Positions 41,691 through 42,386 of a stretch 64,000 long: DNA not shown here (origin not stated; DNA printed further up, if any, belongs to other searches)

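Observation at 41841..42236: Mini-protein with one YD-like strand plus a T9SS CTD, translationally coupled to the Rhs gene: possible in-trans T9SS export adaptor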

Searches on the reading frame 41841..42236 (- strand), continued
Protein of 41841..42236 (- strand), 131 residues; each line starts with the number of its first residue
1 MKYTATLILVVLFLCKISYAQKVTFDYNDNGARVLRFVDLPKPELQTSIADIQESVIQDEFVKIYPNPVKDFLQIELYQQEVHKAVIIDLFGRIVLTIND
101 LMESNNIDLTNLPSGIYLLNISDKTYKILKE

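Call 52: find_related_loci(query=A6, collection=metagenome_contigs, flank=8000)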
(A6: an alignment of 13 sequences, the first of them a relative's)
Query A6 (151 aa) in metagenome_contigs; peptide patterns used: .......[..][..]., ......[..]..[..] (x = any residue, [..] = any of these).
600 stretches matched a pattern (row limit reached: there are more); 396 encode a relative of the query (tblastn E <= 1e-3); the best 80 are kept; 80 distinct loci.
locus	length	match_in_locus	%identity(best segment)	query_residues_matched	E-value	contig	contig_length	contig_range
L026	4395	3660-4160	37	5-151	8e-32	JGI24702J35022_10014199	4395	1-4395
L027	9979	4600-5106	37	3-151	5e-31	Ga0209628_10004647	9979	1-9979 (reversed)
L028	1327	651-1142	34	1-151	4e-30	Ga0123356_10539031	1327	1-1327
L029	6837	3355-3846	34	1-150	8e-30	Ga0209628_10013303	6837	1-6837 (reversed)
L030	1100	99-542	39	2-151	3e-30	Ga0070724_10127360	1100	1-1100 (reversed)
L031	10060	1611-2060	39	1-151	3e-29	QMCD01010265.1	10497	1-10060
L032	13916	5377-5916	31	1-150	5e-29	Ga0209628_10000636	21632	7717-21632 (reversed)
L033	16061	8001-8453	38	1-151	1e-27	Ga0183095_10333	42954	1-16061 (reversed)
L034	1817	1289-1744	36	1-151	8e-28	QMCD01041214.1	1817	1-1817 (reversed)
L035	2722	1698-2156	35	1-151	2e-27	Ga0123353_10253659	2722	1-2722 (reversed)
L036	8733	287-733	35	4-151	3e-27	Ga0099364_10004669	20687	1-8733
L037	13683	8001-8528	32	7-151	1e-26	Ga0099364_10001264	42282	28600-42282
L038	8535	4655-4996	40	23-145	3e-26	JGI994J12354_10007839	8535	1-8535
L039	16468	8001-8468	37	1-151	5e-26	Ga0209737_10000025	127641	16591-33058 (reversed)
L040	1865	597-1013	38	4-151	5e-26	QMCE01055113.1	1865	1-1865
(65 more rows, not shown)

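Call 64: predict_structure(alignment_id=A5)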
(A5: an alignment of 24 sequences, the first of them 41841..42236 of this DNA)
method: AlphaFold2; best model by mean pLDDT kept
length: 131 residues; sequences in the alignment: 24
mean_pLDDT: 83.4   pTM: 0.52
mean pLDDT of the five models: 83.4, 81.4, 79.4, 77.1, 76.5
residues with pLDDT >= 90: 55; 70-90: 55; 50-70: 14; < 50: 7
segments of 3 or more residues with pLDDT < 50: 46-52
pLDDT, mean of each block of 10 residues (from residue 1): 86 78 88 84 55 60 87 87 89 93 92 94 91 88
secondary structure, 60 per line:
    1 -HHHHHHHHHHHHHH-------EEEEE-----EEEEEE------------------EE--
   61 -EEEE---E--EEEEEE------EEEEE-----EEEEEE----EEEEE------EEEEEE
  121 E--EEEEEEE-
elements in order: H2-15 E23-27 E33-38 E62-65 E72-77 E84-88 E94-99 E104-108 E115-121 E124-130

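Call 70: search_protein_families(library=pfam, proteins=[L024:1495-2493:+, L023:8910-9995:+], max_evalue=0.1)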
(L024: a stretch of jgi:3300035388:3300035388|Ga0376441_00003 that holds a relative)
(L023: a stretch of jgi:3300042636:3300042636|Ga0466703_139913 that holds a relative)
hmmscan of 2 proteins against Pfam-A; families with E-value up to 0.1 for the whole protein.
L024:1495-2493:+ (332 aa): 0 families

L023:8910-9995:+ (361 aa): 0 families

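Call 71: search_protein_families(library=ncbifam, proteins=[L024:1495-2493:+, L023:8910-9995:+], max_evalue=0.1)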
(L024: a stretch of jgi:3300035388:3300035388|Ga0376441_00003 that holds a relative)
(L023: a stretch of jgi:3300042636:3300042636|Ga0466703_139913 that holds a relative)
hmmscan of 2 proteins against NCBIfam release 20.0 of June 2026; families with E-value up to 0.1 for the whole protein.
L024:1495-2493:+ (332 aa): 0 families

L023:8910-9995:+ (361 aa): 0 families

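Call 74: list_cluster_members(proteins=[P0098, P0091, P0094, P0101, P0102, P0104, P0099, P0106, P0108, P0001])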
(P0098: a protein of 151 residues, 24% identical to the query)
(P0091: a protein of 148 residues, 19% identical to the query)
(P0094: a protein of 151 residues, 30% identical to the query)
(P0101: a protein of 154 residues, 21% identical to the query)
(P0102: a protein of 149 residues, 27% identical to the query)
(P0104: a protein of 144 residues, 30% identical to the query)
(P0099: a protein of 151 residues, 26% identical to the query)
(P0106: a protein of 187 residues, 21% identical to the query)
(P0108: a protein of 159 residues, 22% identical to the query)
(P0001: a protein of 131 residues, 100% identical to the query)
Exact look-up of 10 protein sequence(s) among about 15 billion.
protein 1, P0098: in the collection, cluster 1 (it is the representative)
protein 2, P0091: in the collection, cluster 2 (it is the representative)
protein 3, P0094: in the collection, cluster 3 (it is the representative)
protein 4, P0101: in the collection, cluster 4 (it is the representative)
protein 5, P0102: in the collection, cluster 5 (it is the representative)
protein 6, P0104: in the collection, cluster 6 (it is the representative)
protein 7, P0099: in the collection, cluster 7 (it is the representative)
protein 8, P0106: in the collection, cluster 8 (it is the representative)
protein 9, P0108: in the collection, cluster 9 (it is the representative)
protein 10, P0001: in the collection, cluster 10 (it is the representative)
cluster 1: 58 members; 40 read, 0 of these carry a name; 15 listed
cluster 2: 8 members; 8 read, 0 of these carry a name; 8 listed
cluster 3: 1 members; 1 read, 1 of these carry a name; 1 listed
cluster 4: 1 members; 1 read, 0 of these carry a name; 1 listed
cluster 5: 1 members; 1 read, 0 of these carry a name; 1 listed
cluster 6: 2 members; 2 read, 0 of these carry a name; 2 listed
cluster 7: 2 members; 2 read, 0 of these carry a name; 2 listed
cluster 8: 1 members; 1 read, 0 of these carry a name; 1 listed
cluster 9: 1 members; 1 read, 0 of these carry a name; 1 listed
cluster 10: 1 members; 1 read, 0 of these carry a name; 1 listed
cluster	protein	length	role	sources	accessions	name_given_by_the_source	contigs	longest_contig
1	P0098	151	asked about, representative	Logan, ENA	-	-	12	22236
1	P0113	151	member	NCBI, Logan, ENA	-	-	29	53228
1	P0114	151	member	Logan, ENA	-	-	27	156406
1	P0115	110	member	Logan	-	-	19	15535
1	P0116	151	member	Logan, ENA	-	-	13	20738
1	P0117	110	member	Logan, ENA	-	-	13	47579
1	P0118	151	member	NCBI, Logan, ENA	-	-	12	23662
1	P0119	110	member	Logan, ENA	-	-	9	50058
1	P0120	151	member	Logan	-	-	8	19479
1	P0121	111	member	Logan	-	-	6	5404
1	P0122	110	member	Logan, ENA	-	-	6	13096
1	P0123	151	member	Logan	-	-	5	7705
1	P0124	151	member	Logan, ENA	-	-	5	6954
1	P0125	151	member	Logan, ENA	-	-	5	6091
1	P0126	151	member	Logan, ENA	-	-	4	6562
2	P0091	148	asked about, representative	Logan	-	-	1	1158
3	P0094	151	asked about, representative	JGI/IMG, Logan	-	2',3'-cyclic-nucleotide 2'-phosphodiesterase (5'-nucleotidase family)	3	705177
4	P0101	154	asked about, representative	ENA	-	-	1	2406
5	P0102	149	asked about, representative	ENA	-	-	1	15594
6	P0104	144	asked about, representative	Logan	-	-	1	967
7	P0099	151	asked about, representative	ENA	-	-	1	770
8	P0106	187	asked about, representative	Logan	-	-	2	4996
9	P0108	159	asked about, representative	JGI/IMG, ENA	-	-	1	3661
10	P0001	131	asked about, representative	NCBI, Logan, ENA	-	-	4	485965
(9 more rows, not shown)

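Call 83: search_protein_representatives(alignment_id=A5)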
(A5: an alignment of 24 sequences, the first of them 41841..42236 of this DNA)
Query: 24 sequences, 146 profile positions. Proteins with E-value up to 0.001 (for the whole library): 410056; up to 1e-10: 13399; up to 1e-30: 256. The best 150 are listed.
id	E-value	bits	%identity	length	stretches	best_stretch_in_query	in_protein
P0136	5.8e-94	327.7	-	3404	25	76-141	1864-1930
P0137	1.0e-50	187.5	-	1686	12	68-145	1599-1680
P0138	6.6e-46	171.9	-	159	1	1-146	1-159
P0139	1.9e-42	160.6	-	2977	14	93-133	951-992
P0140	1.6e-41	157.6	-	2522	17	75-134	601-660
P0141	3.3e-41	156.6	-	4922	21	82-133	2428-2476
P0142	6.2e-40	152.5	-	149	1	1-146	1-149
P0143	8.1e-40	152.1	-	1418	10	62-146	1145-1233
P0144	1.6e-39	151.1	-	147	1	1-146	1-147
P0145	5.5e-38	146.2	-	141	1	3-146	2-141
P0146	5.7e-38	146.1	-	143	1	1-146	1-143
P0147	9.4e-38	145.4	-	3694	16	88-134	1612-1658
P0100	9.5e-38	145.4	-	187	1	14-146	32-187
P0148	1.1e-37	145.2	-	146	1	1-146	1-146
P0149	1.5e-37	144.7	-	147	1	4-146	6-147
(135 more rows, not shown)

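Call 84: fold_search(model_id=the predicted structure, library=pdb)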
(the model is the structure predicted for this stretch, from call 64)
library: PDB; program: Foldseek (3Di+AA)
matches with E <= 10: 1271; with E <= 0.001: 1
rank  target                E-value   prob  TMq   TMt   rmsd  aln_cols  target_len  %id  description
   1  8qb1_A                6.7e-04  1.00  0.46  0.67   3.1        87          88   18  C-terminal domain of mirolase from Tannerella forsythia (released 2024-02-28)
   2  8glk_D                1.3e-02  1.00  0.46  0.77   2.1        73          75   27  The Type 9 Secretion System dGldL peak II, NucA substrate bound complex (released 2024-01-31)
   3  4g5a_A                1.6e-02  1.00  0.41  0.52   9.6        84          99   17  Crystal structure of a putative member of duf 3244 protein family (BT_1867) from Bacteroides thetaiotaomicron VPI-5482 (released 2012-09-19)
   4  5e2j_A                1.6e-02  1.00  0.35  0.10   4.4        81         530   15  Crystal structure of single mutant thermostable endoglucanase (D468A) from Alicyclobacillus acidocaldarius (released 2016-02-03)
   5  5e2j_B                1.7e-02  1.00  0.35  0.10   4.4        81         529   15  Crystal structure of single mutant thermostable endoglucanase (D468A) from Alicyclobacillus acidocaldarius (released 2016-02-03)
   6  8glj_D                1.8e-02  1.00  0.44  0.72   2.8        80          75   24  The Type 9 Secretion System in vitro assembled, FspA-CTD substrate bound complex (released 2024-01-31)
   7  4cj0_A                1.8e-02  1.00  0.41  0.12   7.3        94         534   14  Crystal structure of CelD in complex with affitin E12 (released 2014-05-21)
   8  5m11                  1.9e-02  1.00  0.46  0.09   2.2        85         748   20  Structural and functional probing of PorZ, an essential bacterial surface component of the type-IX secretion system of h (released 2016-11-09)
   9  3sd2                  1.9e-02  1.00  0.43  0.63   2.9        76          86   17  Crystal structure of a putative member of duf3244 protein family (BT_3571) from Bacteroides thetaiotaomicron vpi-5482 at (released 2011-06-29)
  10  7fjd_g                1.9e-02  0.98  0.28  0.31   5.5        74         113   16  Cryo-EM structure of a membrane protein(WT) (released 2022-07-27)
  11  3d33_B                2.1e-02  1.00  0.44  0.61   2.9        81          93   21  Crystal structure of a duf3244 family protein with an immunoglobulin-like beta-sandwich fold (bvu_0276) from bacteroid (released 2008-05-27)
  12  4s3q_B                2.1e-02  0.99  0.32  0.07   6.9        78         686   13  Amylomaltase MalQ from Escherichia coli in complex with maltose (released 2015-07-08)
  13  8gl6_D                2.2e-02  1.00  0.46  0.74   2.3        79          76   11  The Type 9 Secretion System in vitro assembled, RemA-CTD substrate bound complex (released 2024-01-31)
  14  8qb1_C                2.3e-02  1.00  0.40  0.60   3.3        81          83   15  C-terminal domain of mirolase from Tannerella forsythia (released 2024-02-28)
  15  2nnc_A                2.4e-02  0.99  0.33  0.38   5.3        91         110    9  Structure of the sulfur carrier protein SoxY from Chlorobium limicola f thiosulfatophilum (released 2007-03-13)
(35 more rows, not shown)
